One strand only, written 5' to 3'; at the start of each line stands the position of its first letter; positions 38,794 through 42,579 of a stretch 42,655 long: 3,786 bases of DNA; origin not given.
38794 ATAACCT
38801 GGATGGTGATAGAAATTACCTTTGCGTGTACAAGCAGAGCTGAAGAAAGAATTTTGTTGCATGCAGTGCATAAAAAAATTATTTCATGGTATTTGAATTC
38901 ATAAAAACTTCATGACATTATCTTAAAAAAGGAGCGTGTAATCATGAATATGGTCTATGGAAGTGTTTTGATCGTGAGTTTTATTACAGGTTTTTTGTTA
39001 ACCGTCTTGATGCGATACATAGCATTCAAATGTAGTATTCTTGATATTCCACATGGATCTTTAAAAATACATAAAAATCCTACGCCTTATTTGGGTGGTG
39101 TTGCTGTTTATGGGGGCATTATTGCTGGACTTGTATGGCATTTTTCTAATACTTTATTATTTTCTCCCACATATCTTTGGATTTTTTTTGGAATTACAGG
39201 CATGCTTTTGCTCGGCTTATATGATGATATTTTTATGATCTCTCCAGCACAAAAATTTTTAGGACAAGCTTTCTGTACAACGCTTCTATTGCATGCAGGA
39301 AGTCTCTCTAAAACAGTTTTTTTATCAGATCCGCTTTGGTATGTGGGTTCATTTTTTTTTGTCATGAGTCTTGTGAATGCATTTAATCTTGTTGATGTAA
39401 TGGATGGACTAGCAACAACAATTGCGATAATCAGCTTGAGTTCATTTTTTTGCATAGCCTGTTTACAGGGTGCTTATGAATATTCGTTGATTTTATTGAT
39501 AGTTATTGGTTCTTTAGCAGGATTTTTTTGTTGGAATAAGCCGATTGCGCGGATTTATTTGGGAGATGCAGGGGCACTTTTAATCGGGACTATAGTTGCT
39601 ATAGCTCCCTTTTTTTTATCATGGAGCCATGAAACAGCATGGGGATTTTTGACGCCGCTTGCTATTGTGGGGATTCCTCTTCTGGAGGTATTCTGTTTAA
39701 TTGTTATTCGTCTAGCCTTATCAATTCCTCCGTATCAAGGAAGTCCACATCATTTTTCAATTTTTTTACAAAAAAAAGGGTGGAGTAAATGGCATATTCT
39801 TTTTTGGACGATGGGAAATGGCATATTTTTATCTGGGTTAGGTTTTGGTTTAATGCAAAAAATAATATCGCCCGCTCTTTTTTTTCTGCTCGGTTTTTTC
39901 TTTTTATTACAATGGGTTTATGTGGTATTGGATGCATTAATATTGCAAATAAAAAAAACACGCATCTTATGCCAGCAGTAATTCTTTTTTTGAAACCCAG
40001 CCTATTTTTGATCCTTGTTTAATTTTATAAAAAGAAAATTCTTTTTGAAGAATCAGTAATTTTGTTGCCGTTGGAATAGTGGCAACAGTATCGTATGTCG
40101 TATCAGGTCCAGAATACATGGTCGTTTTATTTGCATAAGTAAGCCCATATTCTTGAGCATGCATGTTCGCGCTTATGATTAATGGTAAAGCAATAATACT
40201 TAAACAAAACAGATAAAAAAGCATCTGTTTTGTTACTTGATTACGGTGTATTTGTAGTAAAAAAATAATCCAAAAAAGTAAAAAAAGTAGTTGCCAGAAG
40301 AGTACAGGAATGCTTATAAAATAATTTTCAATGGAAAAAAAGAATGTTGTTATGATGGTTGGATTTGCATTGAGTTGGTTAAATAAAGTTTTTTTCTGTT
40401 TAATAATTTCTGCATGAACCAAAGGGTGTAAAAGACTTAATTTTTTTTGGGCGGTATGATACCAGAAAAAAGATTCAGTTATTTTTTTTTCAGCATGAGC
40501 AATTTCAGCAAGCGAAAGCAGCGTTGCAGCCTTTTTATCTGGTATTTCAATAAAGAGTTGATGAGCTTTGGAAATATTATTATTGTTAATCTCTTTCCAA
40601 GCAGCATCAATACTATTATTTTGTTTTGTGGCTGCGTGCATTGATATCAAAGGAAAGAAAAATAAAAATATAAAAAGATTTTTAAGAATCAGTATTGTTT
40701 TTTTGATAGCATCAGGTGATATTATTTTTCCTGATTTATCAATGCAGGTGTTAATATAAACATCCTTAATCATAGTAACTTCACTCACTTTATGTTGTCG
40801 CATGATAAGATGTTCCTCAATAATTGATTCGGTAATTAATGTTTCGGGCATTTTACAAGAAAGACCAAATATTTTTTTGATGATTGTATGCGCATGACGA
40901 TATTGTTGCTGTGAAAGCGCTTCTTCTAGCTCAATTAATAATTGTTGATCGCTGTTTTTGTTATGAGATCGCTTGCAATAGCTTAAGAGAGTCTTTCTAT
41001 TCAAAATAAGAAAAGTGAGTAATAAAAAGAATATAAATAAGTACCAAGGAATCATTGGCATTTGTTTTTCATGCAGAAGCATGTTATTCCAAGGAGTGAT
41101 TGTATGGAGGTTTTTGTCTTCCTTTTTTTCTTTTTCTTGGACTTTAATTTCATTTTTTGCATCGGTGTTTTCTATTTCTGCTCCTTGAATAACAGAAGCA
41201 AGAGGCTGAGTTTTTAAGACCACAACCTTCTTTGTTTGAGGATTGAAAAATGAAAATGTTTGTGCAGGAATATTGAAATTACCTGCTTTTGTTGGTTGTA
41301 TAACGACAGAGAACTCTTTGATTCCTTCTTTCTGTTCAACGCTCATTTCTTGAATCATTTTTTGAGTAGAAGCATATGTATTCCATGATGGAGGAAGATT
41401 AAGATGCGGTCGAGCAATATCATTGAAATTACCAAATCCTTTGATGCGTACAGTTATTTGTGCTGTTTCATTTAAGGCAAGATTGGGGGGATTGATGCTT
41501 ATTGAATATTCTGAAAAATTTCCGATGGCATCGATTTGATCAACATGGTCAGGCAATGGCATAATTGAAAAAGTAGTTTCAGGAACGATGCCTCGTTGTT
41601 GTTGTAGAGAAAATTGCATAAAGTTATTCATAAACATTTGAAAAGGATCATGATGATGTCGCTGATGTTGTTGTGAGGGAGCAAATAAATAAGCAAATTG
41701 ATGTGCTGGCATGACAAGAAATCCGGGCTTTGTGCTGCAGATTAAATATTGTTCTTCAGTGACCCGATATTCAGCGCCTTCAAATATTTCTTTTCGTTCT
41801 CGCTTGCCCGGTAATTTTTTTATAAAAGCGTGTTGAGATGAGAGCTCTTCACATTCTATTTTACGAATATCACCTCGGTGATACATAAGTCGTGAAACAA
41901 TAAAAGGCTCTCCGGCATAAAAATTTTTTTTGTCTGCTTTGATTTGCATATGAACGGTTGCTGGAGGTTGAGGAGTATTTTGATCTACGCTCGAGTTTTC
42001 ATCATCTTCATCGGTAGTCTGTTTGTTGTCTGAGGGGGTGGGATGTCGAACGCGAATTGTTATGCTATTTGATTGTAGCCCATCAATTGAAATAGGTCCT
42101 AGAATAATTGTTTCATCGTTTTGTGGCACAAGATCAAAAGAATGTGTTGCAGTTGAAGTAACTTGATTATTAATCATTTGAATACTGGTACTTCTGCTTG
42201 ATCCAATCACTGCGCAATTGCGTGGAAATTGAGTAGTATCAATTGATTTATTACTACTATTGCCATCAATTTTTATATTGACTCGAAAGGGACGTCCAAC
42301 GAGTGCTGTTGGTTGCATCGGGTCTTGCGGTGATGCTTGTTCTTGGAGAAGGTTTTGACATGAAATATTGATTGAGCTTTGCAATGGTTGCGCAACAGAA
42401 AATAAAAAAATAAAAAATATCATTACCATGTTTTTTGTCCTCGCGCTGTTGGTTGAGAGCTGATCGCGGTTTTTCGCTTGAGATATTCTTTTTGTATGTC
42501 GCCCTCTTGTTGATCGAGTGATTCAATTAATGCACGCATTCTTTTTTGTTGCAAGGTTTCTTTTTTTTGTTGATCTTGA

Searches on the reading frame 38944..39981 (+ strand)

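Call 7: search_protein_families(library=pfam, proteins=[window:38944-39981:+], max_evalue=0.001)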
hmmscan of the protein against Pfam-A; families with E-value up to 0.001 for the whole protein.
window:38944-39981:+ (345 aa): 1 family
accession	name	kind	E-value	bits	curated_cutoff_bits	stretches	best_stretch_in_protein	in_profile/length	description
PF00953.26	Glycos_transf_4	-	6.4e-28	98.2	27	1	79-221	3-155/160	Glycosyl transferase family 4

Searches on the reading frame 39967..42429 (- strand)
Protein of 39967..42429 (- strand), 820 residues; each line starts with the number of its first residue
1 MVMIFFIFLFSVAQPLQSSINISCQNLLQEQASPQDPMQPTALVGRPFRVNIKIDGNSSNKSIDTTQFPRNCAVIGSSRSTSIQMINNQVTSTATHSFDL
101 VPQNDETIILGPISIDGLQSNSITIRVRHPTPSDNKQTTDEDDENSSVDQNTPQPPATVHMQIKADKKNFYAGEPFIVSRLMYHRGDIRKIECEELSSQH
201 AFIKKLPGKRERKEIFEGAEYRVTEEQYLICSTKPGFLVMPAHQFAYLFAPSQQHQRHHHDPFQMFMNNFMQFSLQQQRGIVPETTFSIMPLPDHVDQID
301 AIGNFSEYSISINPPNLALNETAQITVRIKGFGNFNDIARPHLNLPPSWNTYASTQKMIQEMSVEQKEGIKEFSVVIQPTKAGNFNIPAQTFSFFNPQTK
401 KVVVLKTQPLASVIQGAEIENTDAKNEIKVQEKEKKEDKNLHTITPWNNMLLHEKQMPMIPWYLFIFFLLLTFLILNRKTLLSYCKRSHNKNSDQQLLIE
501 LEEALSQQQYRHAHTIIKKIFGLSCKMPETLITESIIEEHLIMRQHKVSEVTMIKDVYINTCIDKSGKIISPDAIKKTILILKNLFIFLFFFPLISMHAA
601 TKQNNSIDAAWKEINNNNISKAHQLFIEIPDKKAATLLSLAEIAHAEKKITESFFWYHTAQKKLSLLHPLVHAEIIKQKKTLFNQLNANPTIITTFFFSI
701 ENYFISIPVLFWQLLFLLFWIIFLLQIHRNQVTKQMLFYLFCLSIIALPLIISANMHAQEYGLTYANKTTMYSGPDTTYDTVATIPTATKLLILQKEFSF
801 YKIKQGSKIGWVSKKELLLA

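Call 7: search_protein_families(library=pfam, proteins=[window:39967-42429:-], max_evalue=0.001)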
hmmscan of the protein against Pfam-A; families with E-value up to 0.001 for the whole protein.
window:39967-42429:- (820 aa): 3 families
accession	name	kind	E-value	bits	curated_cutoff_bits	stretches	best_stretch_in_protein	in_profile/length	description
PF13584.12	BatD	-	4.2e-23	82.2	24.1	2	44-127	10-92/92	BatD DUF11 like domain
PF08239.17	SH3_3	-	0.00038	21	27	1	771-816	5-52/54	Bacterial SH3 domain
PF24488.1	DUF7584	-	0.00097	19.5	27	0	136-202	12-80/109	Domain of unknown function (DUF7584)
